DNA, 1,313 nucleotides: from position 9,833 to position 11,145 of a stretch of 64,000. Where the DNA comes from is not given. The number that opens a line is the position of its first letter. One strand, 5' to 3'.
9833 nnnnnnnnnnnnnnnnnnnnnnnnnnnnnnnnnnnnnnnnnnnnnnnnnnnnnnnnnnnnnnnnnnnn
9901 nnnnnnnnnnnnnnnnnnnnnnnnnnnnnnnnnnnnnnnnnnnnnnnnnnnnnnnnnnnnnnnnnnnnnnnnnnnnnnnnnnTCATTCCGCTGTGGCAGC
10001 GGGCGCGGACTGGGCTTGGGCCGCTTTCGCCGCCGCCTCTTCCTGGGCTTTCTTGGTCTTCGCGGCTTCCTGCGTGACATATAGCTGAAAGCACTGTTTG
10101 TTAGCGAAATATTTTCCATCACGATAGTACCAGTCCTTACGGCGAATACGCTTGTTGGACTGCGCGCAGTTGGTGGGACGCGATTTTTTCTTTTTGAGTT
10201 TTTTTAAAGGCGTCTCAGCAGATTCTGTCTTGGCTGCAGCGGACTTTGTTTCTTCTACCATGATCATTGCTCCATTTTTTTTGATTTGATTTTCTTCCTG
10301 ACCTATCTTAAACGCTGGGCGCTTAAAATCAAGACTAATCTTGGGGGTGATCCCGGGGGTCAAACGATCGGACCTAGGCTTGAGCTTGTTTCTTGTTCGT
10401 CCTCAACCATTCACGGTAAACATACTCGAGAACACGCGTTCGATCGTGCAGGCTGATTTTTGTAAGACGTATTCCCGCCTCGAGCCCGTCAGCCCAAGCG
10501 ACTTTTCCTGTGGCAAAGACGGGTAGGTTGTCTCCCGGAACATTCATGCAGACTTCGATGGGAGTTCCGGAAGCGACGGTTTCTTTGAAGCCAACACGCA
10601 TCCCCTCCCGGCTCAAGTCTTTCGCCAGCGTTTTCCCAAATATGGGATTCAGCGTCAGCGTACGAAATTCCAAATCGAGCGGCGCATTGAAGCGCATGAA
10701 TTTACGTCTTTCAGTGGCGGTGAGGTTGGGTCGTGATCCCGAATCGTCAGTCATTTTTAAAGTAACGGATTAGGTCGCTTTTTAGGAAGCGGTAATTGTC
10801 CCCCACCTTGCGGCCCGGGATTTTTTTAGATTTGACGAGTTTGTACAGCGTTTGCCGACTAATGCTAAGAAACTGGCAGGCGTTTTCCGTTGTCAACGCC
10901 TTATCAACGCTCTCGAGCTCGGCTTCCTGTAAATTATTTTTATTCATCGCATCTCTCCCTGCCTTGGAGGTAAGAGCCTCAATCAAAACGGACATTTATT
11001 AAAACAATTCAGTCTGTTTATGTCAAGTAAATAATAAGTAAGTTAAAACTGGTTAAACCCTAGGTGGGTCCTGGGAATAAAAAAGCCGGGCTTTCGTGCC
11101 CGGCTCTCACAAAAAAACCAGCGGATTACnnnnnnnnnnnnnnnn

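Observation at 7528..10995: Operon coupling an excisionase-type HTH, two canonical PilZ c-di-GMP receptors, a small basic protein and a cNMP-binding patatin phospholipase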

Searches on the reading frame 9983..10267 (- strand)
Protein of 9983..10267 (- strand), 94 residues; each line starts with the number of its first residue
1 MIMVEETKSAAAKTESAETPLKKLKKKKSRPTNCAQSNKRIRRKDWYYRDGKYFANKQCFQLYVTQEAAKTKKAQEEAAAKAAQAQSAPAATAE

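Call 5: search_protein_families(library=ncbifam, proteins=[window:9983-10267:-], max_evalue=0.01)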
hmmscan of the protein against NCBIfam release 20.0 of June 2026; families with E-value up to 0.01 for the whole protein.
window:9983-10267:- (94 aa): 0 families

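Call 6: search_protein_families(library=padloc, proteins=[window:9983-10267:-], max_evalue=0.01)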
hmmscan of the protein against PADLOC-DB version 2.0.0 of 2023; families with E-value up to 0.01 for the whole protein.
window:9983-10267:- (94 aa): 0 families

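Call 18: find_homologous_proteins(query=window:9983-10267:-, max_evalue=0.001)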
Query window:9983-10267:- (94 aa): 367 proteins with E <= 0.001 among 375 candidates; the best 120 are listed.
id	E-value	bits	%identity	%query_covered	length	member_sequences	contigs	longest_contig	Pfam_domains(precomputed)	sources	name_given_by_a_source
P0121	1.5e-48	179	100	98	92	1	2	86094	-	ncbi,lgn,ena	-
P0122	3.5e-38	147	83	73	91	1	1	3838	-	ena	-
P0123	4.6e-38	146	85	76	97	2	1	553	-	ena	-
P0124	3.8e-36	140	81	98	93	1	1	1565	-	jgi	jgi:hypothetical protein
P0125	5.6e-36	140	83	70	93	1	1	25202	-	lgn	-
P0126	5.8e-36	139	84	71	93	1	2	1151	-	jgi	jgi:hypothetical protein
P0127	2.9e-35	137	82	95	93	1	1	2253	-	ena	-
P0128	1.1e-33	132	86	76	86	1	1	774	-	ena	-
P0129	2.7e-32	128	90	51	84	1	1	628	-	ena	-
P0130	4.3e-32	127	75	95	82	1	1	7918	-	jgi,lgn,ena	-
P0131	4.0e-29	118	83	68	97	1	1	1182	-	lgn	-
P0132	1.8e-28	116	86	46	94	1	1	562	-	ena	-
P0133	2.2e-28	115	75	67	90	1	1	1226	-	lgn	-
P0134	5.0e-28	114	75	68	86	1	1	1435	-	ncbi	-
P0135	5.2e-28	114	76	66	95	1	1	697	-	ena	-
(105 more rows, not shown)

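Call 19: search_protein_families(library=pfam, proteins=[window:9983-10267:-], max_evalue=10)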
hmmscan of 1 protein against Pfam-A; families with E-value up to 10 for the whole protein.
window:9983-10267:- (94 aa): 1 family
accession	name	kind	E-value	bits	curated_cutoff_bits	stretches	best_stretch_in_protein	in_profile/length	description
PF18413.7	Neuraminidase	-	0.37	10.9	25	1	15-89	82-156/171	Neuraminidase-like domain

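Call 22: find_encoding_contigs(protein=P0121, flank=10000, max_places=3)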
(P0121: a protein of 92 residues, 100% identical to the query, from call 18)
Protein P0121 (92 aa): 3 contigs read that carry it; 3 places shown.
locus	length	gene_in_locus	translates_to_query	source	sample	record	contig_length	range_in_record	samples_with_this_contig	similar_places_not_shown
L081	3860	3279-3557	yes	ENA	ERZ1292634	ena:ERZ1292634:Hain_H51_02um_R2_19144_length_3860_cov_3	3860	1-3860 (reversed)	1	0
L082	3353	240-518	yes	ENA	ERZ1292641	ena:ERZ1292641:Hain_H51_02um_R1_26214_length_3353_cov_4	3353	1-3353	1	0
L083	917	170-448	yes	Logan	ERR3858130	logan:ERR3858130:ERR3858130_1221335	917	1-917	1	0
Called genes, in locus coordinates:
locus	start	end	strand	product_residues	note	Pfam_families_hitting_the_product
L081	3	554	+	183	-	?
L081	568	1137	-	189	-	PF16537:T2SSB (weak)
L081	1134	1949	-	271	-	PF13191:AAA_16, PF01637:ATPase_2 (faint), PF13401:AAA_22, PF09848:SLFN-g3_helicase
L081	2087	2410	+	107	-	-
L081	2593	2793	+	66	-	PF12728:HTH_17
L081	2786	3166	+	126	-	PF07238:PilZ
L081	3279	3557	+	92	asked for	-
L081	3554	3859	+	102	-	?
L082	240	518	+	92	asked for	-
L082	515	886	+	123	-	PF07238:PilZ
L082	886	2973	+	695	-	PF00027:cNMP_binding, PF01734:Patatin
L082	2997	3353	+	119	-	?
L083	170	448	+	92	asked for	-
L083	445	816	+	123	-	PF07238:PilZ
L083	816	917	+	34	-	?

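Call 29: predict_structure(alignment_id=A2)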
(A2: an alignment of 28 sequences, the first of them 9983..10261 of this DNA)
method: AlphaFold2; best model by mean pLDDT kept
length: 92 residues; sequences in the alignment: 28
mean_pLDDT: 62.6   pTM: 0.36
mean pLDDT of the five models: 62.6, 62.5, 59.4, 59.3, 59.3
residues with pLDDT >= 90: 1; 70-90: 37; 50-70: 29; < 50: 25
segments of 3 or more residues with pLDDT < 50: 1-19, 90-92
pLDDT, mean of each block of 10 residues (from residue 1): 38 39 54 54 80 86 85 73 58 42
secondary structure, 60 per line:
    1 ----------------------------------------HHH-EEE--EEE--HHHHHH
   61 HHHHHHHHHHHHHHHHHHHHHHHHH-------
elements in order: E45-47 E50-52 H55-85

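Call 55: fold_search(model_id=the predicted structure, library=pdb)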
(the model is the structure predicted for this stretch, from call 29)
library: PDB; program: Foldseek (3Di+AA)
matches with E <= 10: 14; with E <= 0.001: 0
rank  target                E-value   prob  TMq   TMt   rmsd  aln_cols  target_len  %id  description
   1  7d0o_A                5.3e+00  0.09  0.20  0.07   8.3        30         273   17  Crystal structure of human HBO1-BRPF2 in apo form (released 2021-07-07)
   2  7uaj_B                5.7e+00  0.04  0.12  0.03   5.6        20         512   35  Crystal structure of apo HPV16 E6 (released 2023-03-15)
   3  7uaj_A                6.6e+00  0.03  0.12  0.03   5.5        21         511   33  Crystal structure of apo HPV16 E6 (released 2023-03-15)
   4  4agh                  7.0e+00  0.06  0.19  0.22   9.1        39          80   10  Structural features of ssDNA binding protein MoSub1 from Magnaporthe oryzae (released 2012-08-29)
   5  3ic3_B                7.0e+00  0.02  0.21  0.20  18.9       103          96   17  Structure of a putative pyruvate dehydrogenase from the photosynthetic bacterium Rhodopseudomonas palustrus CGA009 (released 2009-09-22)
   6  7uaj_C                7.5e+00  0.03  0.12  0.03   5.6        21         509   33  Crystal structure of apo HPV16 E6 (released 2023-03-15)
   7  5mpb_T                8.1e+00  0.03  0.16  0.08   7.3        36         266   17  26S proteasome in presence of AMP-PNP (s3) (released 2017-03-08)
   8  5vpv_C                8.7e+00  0.04  0.13  0.03   5.9        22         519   36  Crystal structure of Apo Cryptococcus neoformans H99 Acetyl-CoA Synthetase with an Acetylated Active Site Lysine (released 2017-05-17)
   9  8g0t_C                8.7e+00  0.04  0.13  0.03   5.8        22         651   36  Crystal Structure of Acetyl-CoA synthetase in complex with a cyclopropyl ester AMP inhibitor from Cryptococcus neoform (released 2023-02-15)
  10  8q72_E                8.7e+00  0.02  0.14  0.04  11.2        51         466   22  E. coli plasmid-borne JetABCD(E248A) core in a cleavage-competent state (released 2024-01-31)
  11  4xtk_B                9.3e+00  0.03  0.18  0.06   6.2        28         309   18  Structure of TM1797, a CAS1 protein from Thermotoga maritima (released 2015-02-11)
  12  5u4v                  1.0e+01  0.06  0.22  0.15   9.8        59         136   12  pseudoGTPase domain (pG1) of p190RhoGAP-B (released 2017-09-20)
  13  5m9z_MODEL_1_A        1.0e+01  0.03  0.16  0.24   2.3        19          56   32  Second zinc-binding domain from yeast Pcf11 (released 2017-08-02)
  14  6siv_B                1.0e+01  0.02  0.12  0.09   5.6        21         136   28  Structure of HPV16 E6 oncoprotein in complex with mutant IRF3 LxxLL motif (released 2019-08-21)

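Call 63: search_protein_representatives(alignment_id=A2)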
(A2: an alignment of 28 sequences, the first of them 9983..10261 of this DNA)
Query: 28 sequences, 92 profile positions. Proteins with E-value up to 0.001 (for the whole library): 127; up to 1e-10: 20; up to 1e-30: 0. The best 127 are listed.
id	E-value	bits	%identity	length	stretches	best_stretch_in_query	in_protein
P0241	6.8e-29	115.9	-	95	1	8-90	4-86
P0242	4.2e-25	103.8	-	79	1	1-78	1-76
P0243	8.1e-23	96.4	-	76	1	1-59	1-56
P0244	5.4e-22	93.8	-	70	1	31-91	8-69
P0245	2.1e-18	82.3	-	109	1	36-81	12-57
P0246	3.6e-18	81.5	-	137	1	14-80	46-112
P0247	4.9e-18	81.1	-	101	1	6-88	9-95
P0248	7.1e-16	74.2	-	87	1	1-84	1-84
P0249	1.7e-15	73.0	-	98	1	2-89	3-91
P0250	2.1e-15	72.7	-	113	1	14-87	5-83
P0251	3.3e-15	72.0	-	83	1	20-88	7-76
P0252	2.4e-14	69.3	-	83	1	24-90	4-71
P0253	4.1e-13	65.3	-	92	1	20-89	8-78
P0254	6.4e-13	64.7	-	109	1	1-89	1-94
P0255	8.4e-13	64.3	-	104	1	1-89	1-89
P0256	1.2e-12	63.8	-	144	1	3-87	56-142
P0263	2.7e-10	56.3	-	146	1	3-87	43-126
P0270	3.6e-09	52.7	-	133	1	13-75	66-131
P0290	1.3e-07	47.7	-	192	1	7-87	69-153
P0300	2.7e-07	46.7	-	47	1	27-69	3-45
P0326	7.3e-06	42.1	-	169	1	13-90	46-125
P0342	4.6e-05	39.5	-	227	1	24-80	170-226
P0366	9.4e-04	35.3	-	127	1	8-82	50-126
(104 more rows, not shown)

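Call 65: search_protein_families(library=pfam, proteins=[P0263, P0256, P0290, P0300, P0326, P0366, P0342, P0270], max_evalue=10)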
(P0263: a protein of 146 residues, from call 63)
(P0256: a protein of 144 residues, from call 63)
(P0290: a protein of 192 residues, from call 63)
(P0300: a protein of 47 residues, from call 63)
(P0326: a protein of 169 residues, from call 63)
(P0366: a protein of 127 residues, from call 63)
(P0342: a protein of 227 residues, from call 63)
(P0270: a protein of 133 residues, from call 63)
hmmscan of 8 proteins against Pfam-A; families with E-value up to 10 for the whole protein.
P0263 (146 aa): 7 families
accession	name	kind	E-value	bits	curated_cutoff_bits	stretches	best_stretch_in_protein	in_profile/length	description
PF11781.13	Zn_ribbon_RRN7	-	0.0063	16.6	27.1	1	72-95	6-25/32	Zinc-finger of RNA-polymerase I-specific TFIIB, Rrn7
PF09788.14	Tmemb_55A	-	0.021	14.4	30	1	21-81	11-71/248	Transmembrane protein 55A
PF09889.16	DUF2116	-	0.05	14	26.8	1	73-111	6-37/59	Probable treble clef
PF11809.13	DUF3330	-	0.14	12.6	25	1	71-118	11-62/69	Domain of unknown function (DUF3330)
PF04570.20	zf-FLZ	-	0.14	12.1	23.4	1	72-101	15-46/54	zinc-finger of the FCS-type, C2-C2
PF06467.20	zf-FCS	-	0.56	10.5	22.4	1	70-102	4-39/39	MYM-type Zinc finger with FCS sequence motif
PF22926.2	C1-like_CT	-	1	9.8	25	1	73-98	14-42/43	C1 domain-like, C-terminal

P0256 (144 aa): 3 families
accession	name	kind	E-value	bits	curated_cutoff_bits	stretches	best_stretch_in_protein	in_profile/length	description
PF00412.28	LIM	-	0.032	14.9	22.9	1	86-114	28-56/58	LIM domain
PF02069.22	Metallothio_Pro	-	0.055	14.1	33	1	87-114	9-36/51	Prokaryotic metallothionein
PF21540.3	Choline_bind_4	-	0.24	11.8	27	1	95-105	9-19/21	Choline-binding repeat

P0290 (192 aa): 2 families
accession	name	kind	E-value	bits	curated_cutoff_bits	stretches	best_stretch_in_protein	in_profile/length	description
PF00412.28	LIM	-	0.15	12.8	22.9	1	94-123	28-57/58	LIM domain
PF09845.14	OapC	-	8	7.2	23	1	92-169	1-76/133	Origin-associated protein OapC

P0300 (47 aa): 3 families
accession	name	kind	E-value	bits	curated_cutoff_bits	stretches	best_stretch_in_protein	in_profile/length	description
PF00412.28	LIM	-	0.0019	18.8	22.9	1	8-37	28-56/58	LIM domain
PF08394.17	Arc_trans_TRASH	-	0.85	10.2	27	1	28-46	25-43/43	Archaeal TRASH domain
PF00096.32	zf-C2H2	-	1.4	10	25.2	1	9-22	3-16/23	Zinc finger, C2H2 type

P0326 (169 aa): 4 families
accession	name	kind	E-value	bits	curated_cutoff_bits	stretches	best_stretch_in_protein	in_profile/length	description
PF04570.20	zf-FLZ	-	0.06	13.2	23.4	1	66-95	15-46/54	zinc-finger of the FCS-type, C2-C2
PF00412.28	LIM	-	0.1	13.3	22.9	1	66-95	28-57/58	LIM domain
PF06467.20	zf-FCS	-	1.5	9.2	22.4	1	65-96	5-39/39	MYM-type Zinc finger with FCS sequence motif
PF05672.16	MAP7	-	8.5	6.6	28.5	1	95-154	14-73/153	MAP7 (E-MAP-115) family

P0366 (127 aa): 6 families
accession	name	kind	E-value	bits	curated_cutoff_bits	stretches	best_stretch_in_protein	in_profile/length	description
PF04570.20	zf-FLZ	-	0.017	15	23.4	1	76-113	15-54/54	zinc-finger of the FCS-type, C2-C2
PF15174.11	PRNT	-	0.072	13.6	27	1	72-86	34-48/51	Prion-related protein testis-specific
PF13269.11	DUF4060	-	0.13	12.9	21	1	71-94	6-30/74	Protein of unknown function (DUF4060)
PF17979.7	zf-CRD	-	0.33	11.6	26.3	1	63-119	27-81/158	Cysteine rich domain with multizinc binding regions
PF05680.17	ATP-synt_E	-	2.5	8.7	22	1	10-58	33-81/83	ATP synthase E chain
PF10253.14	PRCC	-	2.8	9.2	24.3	1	4-126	6-137/189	Mitotic checkpoint regulator, MAD2B-interacting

P0342 (227 aa): 2 families
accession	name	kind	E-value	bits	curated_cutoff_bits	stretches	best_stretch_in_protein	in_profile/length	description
PF03741.22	TerC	-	2.2e-09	37.7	27.8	1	74-118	2-44/178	Integral membrane protein TerC family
PF18716.7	VATC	-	0.01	16.1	26.6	1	178-214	5-41/43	Vms1-associating treble clef domain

P0270 (133 aa): 4 families
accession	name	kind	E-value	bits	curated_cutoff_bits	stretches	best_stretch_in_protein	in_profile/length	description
PF11781.13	Zn_ribbon_RRN7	-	0.0038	17.3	27.1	1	88-111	7-25/32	Zinc-finger of RNA-polymerase I-specific TFIIB, Rrn7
PF04570.20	zf-FLZ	-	0.024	14.5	23.4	1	87-125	15-54/54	zinc-finger of the FCS-type, C2-C2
PF00412.28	LIM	-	0.036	14.7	22.9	1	87-114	28-54/58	LIM domain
PF10013.15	DUF2256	-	0.61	10.7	25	1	87-116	9-39/40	Uncharacterized protein conserved in bacteria (DUF2256)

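Call 77: find_encoding_contigs(protein=P0263, flank=5000, max_places=3)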
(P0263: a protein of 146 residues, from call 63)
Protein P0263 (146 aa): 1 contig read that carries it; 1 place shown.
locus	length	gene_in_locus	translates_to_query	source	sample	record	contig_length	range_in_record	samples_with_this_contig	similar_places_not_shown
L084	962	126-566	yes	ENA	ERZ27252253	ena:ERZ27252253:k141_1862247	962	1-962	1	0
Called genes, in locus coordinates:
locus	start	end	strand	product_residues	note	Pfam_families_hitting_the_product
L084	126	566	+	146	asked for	-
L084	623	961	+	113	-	?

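Call 79: find_encoding_contigs(protein=P0290, flank=6000, max_places=3)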
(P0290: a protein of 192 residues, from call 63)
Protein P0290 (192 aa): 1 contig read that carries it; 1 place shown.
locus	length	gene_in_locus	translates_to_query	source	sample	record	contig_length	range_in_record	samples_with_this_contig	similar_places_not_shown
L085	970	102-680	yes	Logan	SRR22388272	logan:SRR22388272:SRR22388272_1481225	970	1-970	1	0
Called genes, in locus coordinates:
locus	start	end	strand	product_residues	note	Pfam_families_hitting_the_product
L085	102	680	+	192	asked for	-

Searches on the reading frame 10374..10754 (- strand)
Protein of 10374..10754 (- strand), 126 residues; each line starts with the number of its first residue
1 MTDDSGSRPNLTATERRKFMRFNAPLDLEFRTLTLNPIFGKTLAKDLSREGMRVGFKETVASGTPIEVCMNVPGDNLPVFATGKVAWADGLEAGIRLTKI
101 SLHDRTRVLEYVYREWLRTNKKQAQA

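Call 3: search_protein_families(library=pfam, proteins=[window:10374-10754:-], max_evalue=0.01)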
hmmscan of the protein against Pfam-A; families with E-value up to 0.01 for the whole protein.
window:10374-10754:- (126 aa): 1 family
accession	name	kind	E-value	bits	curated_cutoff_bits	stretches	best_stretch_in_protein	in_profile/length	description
PF07238.19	PilZ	-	1.8e-11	44.7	22.5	1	15-113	1-101/102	PilZ domain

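Call 5: search_protein_families(library=ncbifam, proteins=[window:10374-10754:-], max_evalue=0.01)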
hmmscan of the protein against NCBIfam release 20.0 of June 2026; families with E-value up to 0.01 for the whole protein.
window:10374-10754:- (126 aa): 1 family
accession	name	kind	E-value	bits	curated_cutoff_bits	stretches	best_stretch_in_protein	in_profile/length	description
TIGR02266.1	gmx_TIGR02266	paralog_domain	3.7e-07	30.2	68.7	1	36-112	14-95/96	TIGR02266 family protein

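Call 6: search_protein_families(library=padloc, proteins=[window:10374-10754:-], max_evalue=0.01)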
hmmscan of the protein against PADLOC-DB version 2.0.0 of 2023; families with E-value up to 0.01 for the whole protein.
window:10374-10754:- (126 aa): 0 families

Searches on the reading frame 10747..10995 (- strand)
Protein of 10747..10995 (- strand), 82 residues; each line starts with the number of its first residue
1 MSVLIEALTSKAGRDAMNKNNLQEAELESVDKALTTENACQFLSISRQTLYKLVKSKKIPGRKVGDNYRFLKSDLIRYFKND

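Call 3: search_protein_families(library=pfam, proteins=[window:10747-10995:-], max_evalue=0.01)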
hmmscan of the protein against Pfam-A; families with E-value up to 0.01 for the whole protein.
window:10747-10995:- (82 aa): 1 family
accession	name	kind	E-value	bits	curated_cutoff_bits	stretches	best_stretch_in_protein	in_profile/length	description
PF12728.13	HTH_17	-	8.8e-15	55.2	27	1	34-80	2-48/51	Helix-turn-helix domain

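Call 5: search_protein_families(library=ncbifam, proteins=[window:10747-10947:-], max_evalue=0.01)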
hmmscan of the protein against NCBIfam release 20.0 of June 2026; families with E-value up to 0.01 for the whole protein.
window:10747-10947:- (66 aa): 3 families
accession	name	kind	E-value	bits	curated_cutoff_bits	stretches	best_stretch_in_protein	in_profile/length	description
TIGR01764.1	excise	domain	2.2e-12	47.1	28.8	1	18-64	2-48/49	excisionase family DNA-binding protein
NF047737.1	antiphage_MADS1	equivalog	6.5e-12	45.5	80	1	15-59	1-45/49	methylation-associated defense system helix-turn-helix domain-containing protein MAD1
NF040990.2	MamR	equivalog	1.4e-10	41.4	100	1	16-64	42-90/91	magnetosome protein MamR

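Call 6: search_protein_families(library=padloc, proteins=[window:10747-10947:-], max_evalue=0.01)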
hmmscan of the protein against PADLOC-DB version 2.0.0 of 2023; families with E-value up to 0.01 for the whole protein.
window:10747-10947:- (66 aa): 1 family
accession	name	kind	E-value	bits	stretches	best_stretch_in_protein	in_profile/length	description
PDLC04133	mad1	-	2.5e-06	25.7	1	16-61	4-49/60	mads_1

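Call 60: search_solved_structures(query=window:10747-10947:-, max_evalue=1, show_alignments=3)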
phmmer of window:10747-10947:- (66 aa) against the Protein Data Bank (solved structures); distinct sequences matched with E-value up to 1: 7.
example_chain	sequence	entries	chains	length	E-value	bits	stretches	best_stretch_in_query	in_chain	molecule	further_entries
1qun_A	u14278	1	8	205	0.92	13.6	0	11-57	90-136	PAPD-LIKE CHAPERONE FIMC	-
1kiu_A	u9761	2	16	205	0.93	13.6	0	11-57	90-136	CHAPERONE PROTEIN FimC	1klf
1bf8_A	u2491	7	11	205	0.93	13.6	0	11-57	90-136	CHAPERONE PROTEIN FIMC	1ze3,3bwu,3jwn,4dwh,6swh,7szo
9fw9_C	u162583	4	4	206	0.94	13.5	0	11-57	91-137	Chaperone protein FimC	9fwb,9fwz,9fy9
3rfz_C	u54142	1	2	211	0.98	13.5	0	11-57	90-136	Chaperone protein fimC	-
9bog_C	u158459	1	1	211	0.99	13.5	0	11-57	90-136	Type 1 fimbria chaperone FimC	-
3sqb_A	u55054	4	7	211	0.99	13.5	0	11-57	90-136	Chaperone protein fimC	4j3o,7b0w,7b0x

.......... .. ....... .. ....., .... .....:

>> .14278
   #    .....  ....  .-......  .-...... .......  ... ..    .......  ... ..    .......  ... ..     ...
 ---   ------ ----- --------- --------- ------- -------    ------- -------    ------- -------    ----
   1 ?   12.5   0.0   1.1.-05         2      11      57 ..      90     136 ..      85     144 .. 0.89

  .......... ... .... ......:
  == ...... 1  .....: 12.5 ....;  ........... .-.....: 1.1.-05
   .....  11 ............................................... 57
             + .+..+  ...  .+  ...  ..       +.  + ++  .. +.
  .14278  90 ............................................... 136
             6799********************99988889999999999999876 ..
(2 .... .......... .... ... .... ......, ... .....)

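Call 62: search_solved_structures(query=A3, max_evalue=1, show_alignments=2)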
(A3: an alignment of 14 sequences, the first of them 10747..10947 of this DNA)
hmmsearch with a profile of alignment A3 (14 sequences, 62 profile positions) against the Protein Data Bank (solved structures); distinct sequences matched with E-value up to 1: 0.
